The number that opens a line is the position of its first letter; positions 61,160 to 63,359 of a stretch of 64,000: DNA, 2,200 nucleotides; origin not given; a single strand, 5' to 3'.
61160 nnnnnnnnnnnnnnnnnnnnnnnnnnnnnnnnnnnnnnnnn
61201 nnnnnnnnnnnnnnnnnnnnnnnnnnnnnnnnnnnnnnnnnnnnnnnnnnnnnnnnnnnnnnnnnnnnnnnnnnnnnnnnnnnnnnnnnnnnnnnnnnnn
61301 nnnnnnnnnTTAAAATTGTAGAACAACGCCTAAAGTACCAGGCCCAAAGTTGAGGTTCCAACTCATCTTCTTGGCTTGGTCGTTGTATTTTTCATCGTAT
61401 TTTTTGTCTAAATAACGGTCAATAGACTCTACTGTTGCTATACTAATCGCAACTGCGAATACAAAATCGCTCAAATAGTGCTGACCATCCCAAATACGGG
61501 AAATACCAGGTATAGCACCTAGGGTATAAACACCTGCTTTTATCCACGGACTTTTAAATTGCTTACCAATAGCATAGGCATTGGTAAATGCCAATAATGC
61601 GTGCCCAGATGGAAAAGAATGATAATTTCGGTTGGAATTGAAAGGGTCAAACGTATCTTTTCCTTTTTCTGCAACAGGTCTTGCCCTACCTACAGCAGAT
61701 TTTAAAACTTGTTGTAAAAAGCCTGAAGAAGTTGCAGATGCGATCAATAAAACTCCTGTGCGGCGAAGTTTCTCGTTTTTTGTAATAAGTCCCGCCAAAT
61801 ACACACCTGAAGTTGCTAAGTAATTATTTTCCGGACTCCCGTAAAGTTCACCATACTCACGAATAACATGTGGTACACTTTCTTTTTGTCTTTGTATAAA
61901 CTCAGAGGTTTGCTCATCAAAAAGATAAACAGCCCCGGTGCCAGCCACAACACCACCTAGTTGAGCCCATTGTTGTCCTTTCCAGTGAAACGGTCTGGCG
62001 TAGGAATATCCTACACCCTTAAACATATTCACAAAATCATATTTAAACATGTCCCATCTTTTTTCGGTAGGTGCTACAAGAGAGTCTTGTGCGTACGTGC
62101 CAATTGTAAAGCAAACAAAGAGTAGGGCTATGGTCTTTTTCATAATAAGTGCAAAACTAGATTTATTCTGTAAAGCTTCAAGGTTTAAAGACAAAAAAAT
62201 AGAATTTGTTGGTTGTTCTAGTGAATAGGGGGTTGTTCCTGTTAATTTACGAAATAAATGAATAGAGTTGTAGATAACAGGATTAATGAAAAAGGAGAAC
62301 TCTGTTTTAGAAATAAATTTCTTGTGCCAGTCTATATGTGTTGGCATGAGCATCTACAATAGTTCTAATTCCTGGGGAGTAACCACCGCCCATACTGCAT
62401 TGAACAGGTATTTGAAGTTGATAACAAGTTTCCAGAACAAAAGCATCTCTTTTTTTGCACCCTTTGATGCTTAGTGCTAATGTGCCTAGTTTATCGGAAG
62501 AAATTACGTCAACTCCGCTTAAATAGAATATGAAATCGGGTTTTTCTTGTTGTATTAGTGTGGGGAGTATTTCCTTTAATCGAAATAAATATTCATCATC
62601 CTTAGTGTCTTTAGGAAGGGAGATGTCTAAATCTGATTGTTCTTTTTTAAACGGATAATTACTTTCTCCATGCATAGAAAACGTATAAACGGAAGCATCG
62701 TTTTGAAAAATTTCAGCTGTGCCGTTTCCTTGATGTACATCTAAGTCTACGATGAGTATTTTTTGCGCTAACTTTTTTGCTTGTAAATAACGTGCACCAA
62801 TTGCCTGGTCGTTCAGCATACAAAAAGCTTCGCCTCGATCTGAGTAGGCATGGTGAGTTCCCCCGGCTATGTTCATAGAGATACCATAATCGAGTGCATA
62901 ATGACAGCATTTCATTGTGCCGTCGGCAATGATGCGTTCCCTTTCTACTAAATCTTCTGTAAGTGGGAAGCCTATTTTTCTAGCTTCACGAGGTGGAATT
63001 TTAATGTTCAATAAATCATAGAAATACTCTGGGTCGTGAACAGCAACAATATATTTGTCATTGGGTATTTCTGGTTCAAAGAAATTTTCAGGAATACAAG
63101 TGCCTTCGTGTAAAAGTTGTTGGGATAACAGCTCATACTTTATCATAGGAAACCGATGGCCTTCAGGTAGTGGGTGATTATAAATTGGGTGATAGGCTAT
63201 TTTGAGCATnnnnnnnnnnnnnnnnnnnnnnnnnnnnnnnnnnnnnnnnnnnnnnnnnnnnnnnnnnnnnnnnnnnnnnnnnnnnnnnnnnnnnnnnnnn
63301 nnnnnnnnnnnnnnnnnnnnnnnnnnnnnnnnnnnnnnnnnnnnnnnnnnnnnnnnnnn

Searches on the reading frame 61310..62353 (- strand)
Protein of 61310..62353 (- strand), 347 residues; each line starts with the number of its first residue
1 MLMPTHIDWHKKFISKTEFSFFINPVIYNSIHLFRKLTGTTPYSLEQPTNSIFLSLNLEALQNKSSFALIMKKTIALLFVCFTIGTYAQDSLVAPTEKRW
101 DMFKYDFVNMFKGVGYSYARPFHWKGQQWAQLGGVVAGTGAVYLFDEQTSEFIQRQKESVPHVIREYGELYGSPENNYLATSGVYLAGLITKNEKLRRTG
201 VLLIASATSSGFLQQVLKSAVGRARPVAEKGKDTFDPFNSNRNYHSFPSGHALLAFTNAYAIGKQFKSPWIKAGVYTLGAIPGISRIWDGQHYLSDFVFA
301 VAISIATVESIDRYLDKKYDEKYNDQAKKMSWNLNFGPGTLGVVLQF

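Call 3: search_protein_families(library=pfam, proteins=[window:61310-62353:-], max_evalue=1)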
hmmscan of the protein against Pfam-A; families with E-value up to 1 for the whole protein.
window:61310-62353:- (347 aa): 3 families
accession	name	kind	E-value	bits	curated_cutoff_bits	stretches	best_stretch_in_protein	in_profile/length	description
PF01569.27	PAP2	-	5.1e-19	68.8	27.2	1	201-308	3-118/130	PAP2 superfamily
PF14378.12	PAP2_3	-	3.1e-08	34.1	27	1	241-306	121-186/190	PAP2 superfamily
PF14360.12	PAP2_C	-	0.0024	18.8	27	1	249-308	8-69/74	PAP2 superfamily C-terminal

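Call 4: search_protein_families(library=ncbifam, proteins=[window:61310-62353:-], max_evalue=1)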
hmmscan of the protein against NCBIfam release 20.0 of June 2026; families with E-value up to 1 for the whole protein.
window:61310-62353:- (347 aa): 3 families
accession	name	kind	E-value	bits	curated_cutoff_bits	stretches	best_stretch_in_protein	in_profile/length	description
NF047884.1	UdeprDiPSep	equivalog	5.2e-06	26.5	250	1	189-307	64-179/188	undecaprenyl-diphosphatase SepP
NF008813.0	PRK11837.1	equivalog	0.0055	16.6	229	1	216-310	77-167/202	undecaprenyl-diphosphate phosphatase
NF007975.0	PRK10699.1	equivalog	0.028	13.8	261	1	244-309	156-224/254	phosphatidylglycerophosphatase B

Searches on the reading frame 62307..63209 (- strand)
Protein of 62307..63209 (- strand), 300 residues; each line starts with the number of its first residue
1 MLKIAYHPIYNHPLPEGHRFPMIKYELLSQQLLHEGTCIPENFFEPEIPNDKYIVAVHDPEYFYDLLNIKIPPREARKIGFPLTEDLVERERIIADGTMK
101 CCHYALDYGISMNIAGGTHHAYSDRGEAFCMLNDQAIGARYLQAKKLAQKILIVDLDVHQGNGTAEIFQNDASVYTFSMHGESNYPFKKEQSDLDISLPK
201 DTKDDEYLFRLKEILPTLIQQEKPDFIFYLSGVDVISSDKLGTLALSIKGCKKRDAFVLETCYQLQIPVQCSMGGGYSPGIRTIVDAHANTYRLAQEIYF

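Call 3: search_protein_families(library=pfam, proteins=[window:62307-63209:-], max_evalue=1)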
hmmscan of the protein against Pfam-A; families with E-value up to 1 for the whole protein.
window:62307-63209:- (300 aa): 1 family
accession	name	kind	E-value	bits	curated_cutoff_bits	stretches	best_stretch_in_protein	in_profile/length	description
PF00850.24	Hist_deacetyl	-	3.6e-52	178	27.9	1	24-287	7-293/298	Histone deacetylase domain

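Call 4: search_protein_families(library=ncbifam, proteins=[window:62307-63209:-], max_evalue=1)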
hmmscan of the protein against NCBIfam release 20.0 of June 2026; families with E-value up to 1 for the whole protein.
window:62307-63209:- (300 aa): 0 families

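Call 39: search_solved_structures(query=window:62307-63209:-, max_evalue=1e-10)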
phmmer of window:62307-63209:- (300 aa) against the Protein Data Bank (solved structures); distinct sequences matched with E-value up to 1e-10: 105 (the best 60 are shown).
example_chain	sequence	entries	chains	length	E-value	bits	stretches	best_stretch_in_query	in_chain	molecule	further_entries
9rje_A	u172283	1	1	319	4.7e-70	239.7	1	2-299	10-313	Histone deacetylase domain-containing protein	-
9gkv_B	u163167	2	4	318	4.8e-59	203.6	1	1-292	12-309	Histone deacetylase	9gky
9gz5_A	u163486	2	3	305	4e-56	194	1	4-294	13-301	Histone deacetylase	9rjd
5g0h_A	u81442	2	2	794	5.8e-30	108.1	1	106-246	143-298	HDAC6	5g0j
5g0i_A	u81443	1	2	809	6.3e-30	108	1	106-246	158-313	HDAC6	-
7qno_A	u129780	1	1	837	7.1e-30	107.8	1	106-246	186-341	Histone deacetylase 6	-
9k91_A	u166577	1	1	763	7.1e-26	94.7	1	114-184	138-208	Histone deacetylase 6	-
1c3r_A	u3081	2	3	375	1.6e-19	73.9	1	95-254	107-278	HDLP (HISTONE DEACETYLASE-LIKE PROTEIN)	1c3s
1c3p_A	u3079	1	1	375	1.7e-19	73.8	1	94-254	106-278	PROTEIN (HDLP (HISTONE DEACETYLASE-LIKE PROTEIN))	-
8ifg_C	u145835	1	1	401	4.1e-18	69.2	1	108-278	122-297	Histone deacetylase clr6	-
8i02_B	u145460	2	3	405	4.3e-18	69.1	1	108-278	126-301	Histone deacetylase clr6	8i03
8szt_B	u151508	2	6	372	2.8e-17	66.5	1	110-280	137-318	Histone deacetylase domain-containing protein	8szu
6uo7_A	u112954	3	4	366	5.7e-17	65.4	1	106-248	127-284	Histone deacetylase 6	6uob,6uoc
6wyp_A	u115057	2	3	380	6.4e-17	65.3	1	106-248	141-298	Histone deacetylase 6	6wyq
6hsk_A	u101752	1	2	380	8.1e-17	65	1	82-278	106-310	Histone deacetylase 8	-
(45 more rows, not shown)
